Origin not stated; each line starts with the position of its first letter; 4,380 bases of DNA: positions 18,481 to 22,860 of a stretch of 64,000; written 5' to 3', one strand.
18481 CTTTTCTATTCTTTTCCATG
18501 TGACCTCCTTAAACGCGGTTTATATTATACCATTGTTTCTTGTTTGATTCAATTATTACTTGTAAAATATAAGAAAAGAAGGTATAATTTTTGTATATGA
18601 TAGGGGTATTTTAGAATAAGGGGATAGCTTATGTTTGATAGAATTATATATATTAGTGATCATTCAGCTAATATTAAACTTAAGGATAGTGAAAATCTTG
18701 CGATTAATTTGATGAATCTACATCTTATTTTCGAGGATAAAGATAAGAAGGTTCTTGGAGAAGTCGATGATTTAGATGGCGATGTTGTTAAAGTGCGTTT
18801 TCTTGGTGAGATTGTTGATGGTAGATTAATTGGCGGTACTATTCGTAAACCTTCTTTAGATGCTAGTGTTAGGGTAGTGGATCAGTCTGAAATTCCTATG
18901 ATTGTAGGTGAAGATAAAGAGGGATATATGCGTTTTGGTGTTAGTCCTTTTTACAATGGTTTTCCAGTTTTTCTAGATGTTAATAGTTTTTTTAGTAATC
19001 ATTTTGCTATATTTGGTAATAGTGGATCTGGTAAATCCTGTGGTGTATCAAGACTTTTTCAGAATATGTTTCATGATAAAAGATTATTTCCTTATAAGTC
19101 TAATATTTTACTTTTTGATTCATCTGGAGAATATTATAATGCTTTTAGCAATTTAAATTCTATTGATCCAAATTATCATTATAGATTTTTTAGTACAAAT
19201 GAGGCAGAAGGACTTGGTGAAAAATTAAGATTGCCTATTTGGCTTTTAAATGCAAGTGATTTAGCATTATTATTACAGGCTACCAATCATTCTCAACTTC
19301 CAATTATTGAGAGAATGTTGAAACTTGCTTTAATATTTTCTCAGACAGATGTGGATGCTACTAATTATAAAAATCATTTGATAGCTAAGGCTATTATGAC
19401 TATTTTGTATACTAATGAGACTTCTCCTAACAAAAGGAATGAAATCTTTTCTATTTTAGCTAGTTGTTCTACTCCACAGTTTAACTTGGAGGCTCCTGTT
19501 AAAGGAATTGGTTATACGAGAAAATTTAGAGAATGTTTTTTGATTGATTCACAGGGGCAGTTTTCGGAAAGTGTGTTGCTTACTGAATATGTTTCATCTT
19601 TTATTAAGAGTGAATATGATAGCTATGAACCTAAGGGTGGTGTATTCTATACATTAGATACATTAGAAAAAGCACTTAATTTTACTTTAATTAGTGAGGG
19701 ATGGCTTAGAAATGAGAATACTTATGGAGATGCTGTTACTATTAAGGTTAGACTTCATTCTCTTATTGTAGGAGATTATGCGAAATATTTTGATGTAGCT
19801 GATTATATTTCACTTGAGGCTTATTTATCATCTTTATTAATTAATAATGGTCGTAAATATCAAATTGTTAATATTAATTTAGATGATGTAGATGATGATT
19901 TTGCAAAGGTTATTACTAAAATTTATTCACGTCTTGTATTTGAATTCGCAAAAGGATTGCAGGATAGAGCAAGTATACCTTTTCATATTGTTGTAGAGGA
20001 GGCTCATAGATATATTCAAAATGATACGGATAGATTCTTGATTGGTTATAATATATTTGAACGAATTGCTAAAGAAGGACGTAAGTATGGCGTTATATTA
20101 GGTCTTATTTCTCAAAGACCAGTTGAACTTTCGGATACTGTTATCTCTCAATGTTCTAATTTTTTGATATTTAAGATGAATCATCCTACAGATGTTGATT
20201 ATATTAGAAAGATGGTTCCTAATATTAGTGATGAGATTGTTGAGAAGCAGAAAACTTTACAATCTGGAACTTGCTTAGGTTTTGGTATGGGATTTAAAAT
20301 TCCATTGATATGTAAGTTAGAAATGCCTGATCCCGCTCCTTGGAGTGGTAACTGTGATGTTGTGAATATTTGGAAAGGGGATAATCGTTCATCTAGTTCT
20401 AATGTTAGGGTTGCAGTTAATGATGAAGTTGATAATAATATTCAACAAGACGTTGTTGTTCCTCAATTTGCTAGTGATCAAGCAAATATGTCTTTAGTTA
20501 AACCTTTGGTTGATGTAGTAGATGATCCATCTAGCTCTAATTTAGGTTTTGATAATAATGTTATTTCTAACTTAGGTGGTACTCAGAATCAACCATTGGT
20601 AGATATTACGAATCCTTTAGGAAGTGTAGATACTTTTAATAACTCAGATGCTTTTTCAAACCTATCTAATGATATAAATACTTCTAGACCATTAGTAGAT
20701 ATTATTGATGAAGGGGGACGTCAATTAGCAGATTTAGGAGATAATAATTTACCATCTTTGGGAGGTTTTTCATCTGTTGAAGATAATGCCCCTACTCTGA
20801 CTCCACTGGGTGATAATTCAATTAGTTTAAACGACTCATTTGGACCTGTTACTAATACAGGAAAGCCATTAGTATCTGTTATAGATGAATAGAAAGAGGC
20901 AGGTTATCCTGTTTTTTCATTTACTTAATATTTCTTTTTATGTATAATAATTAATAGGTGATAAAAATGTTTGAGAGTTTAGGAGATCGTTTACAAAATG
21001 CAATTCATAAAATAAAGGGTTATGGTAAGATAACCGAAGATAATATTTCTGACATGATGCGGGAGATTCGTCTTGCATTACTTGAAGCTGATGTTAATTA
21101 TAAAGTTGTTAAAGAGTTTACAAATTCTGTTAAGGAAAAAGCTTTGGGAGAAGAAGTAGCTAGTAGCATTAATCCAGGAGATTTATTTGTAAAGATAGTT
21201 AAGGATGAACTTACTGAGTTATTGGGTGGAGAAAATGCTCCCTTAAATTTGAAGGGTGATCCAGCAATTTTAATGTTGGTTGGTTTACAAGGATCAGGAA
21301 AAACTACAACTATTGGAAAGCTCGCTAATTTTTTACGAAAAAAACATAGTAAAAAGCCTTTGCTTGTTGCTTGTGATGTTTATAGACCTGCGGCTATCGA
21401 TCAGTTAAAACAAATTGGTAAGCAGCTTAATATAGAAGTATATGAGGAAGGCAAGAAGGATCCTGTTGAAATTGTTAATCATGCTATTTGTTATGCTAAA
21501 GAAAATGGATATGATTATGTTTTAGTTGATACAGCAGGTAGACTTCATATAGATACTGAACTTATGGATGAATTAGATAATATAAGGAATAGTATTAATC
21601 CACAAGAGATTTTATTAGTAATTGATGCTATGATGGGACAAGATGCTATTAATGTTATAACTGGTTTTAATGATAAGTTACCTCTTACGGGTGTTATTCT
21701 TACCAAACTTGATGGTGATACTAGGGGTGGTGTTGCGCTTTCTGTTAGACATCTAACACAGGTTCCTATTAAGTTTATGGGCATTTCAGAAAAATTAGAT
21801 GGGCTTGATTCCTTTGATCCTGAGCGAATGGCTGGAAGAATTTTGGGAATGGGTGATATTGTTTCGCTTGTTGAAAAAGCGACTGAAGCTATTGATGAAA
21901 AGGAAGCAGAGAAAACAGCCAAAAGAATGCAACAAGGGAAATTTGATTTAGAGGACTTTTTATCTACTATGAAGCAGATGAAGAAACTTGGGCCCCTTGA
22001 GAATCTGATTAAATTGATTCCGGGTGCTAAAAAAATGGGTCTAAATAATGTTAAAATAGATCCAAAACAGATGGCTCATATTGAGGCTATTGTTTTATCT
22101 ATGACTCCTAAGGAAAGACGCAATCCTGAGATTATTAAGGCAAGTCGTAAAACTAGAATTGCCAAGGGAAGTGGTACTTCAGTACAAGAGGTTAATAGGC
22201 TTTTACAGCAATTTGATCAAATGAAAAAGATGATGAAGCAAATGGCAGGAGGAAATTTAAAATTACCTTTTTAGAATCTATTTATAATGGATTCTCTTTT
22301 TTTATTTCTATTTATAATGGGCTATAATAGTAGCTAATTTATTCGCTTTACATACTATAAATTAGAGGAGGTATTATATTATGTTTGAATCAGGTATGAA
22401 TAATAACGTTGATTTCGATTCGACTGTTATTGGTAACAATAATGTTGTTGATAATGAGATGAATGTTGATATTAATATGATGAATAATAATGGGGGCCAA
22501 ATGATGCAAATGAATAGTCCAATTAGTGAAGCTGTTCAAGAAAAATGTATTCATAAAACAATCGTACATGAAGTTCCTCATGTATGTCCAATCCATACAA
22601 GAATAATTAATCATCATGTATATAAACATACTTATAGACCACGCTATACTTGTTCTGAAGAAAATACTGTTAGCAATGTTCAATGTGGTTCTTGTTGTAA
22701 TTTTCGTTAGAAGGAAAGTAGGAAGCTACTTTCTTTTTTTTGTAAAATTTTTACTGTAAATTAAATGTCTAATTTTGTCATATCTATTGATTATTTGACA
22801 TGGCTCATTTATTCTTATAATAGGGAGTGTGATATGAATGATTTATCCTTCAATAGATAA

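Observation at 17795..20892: HerA/FtsK-like ATPase plus divergent unknown gene inserted between ylxM and ffh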

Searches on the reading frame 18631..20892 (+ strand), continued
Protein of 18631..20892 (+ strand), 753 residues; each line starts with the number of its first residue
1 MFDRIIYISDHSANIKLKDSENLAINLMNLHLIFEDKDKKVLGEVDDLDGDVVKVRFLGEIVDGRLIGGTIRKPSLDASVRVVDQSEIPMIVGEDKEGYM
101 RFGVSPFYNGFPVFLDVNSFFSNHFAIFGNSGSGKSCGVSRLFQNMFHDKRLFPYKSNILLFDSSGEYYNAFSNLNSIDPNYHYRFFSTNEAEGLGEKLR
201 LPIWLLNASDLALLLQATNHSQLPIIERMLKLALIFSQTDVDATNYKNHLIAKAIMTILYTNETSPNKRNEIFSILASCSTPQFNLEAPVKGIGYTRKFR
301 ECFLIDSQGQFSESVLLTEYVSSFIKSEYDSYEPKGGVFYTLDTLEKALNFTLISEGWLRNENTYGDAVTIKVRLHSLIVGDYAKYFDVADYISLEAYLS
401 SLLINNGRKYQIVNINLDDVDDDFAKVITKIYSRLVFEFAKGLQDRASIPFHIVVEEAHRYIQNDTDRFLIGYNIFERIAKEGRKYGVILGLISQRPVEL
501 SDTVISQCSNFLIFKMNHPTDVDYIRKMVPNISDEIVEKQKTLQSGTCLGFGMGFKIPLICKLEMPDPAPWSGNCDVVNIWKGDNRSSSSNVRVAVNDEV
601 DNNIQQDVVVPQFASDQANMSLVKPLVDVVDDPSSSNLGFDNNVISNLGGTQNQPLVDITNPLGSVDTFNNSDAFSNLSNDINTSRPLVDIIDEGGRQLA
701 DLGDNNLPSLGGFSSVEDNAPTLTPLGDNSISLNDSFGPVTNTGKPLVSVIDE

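Call 82: search_protein_families(library=pfam, proteins=[L154:1261-3558:+, L154:3606-4316:+, L154:4357-5634:+, L154:5615-6889:+, L166:12178-14388:+, L166:5854-6927:+, L166:8794-9945:-], max_evalue=0.00001)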
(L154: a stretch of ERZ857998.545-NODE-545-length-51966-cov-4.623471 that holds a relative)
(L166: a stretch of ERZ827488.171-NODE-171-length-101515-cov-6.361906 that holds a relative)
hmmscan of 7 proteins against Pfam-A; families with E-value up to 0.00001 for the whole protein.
L154:1261-3558:+ (765 aa): 5 families
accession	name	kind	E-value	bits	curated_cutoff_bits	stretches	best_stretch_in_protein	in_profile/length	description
PF01580.24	FtsK_SpoIIIE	-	9.5e-66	221.8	24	1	388-585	2-220/221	FtsK/SpoIIIE family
PF09397.16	FtsK_gamma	-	3.4e-30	104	30.6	1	695-754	3-62/63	Ftsk gamma domain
PF17854.6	FtsK_alpha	-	1.4e-29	102.7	22.9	1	280-380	1-101/101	FtsK alpha domain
PF13491.11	FtsK_4TM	-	1.2e-06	28.7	23.1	0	138-187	119-168/171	4TM region of DNA translocase FtsK/SpoIIIE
PF12846.13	AAA_10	-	7.1e-06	25.7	27.5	0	423-467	20-60/362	AAA-like domain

L154:3606-4316:+ (236 aa): 1 family
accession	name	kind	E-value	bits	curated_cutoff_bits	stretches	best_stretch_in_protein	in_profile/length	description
PF01048.26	PNP_UDP_1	-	1.4e-37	129.8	25.1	1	15-233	1-224/233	Phosphorylase superfamily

L154:4357-5634:+ (425 aa): 1 family
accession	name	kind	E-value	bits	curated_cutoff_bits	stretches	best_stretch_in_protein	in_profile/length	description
PF05193.26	Peptidase_M16_C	-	2.4e-26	93.2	23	1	179-354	1-179/181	Peptidase M16 inactive domain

L154:5615-6889:+ (424 aa): 2 families
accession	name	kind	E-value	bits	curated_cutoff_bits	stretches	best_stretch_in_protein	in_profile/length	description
PF05193.26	Peptidase_M16_C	-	2.2e-16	60.7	23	1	180-358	1-180/181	Peptidase M16 inactive domain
PF00675.25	Peptidase_M16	-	1.5e-15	57.8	22.3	1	61-171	31-145/149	Insulinase (Peptidase family M16)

L166:12178-14388:+ (736 aa): 5 families
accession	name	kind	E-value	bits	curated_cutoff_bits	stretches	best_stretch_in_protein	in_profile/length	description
PF01580.24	FtsK_SpoIIIE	-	3.8e-67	226.4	24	1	364-559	2-220/221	FtsK/SpoIIIE family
PF17854.6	FtsK_alpha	-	9.1e-32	109.7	22.9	1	256-356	1-101/101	FtsK alpha domain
PF09397.16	FtsK_gamma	-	5.5e-26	90.5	30.6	1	668-728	3-62/63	Ftsk gamma domain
PF12846.13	AAA_10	-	3.7e-06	26.7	27.5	0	399-452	20-69/362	AAA-like domain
PF13491.11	FtsK_4TM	-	6.6e-06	26.3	23.1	0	38-180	47-169/171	4TM region of DNA translocase FtsK/SpoIIIE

L166:5854-6927:+ (357 aa): 1 family
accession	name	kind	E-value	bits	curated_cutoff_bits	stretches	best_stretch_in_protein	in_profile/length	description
PF01594.21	AI-2E_transport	-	2e-54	185.4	34.3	1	31-336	11-325/327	AI-2E family transporter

L166:8794-9945:- (383 aa): 2 families
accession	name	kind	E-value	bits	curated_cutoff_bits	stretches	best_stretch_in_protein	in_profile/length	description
PF05636.17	HIGH_NTase1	-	3.9e-127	425.3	27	1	1-368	1-395/402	HIGH Nucleotidyl Transferase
PF01467.32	CTP_transf_like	-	9.2e-09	36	21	1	10-112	6-103/133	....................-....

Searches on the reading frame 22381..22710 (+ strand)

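Call 3: search_protein_families(library=pfam, proteins=[window:22381-22710:+], max_evalue=0.1)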
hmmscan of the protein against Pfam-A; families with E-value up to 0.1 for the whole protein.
window:22381-22710:+ (109 aa): 2 families
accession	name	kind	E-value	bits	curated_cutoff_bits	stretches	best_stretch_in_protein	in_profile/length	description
PF11122.13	Spore-coat_CotD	-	0.0044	17.9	22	1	54-101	9-56/90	Inner spore coat protein D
PF10263.15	SprT-like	-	0.042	14.2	25.6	1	40-83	44-84/108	SprT-like family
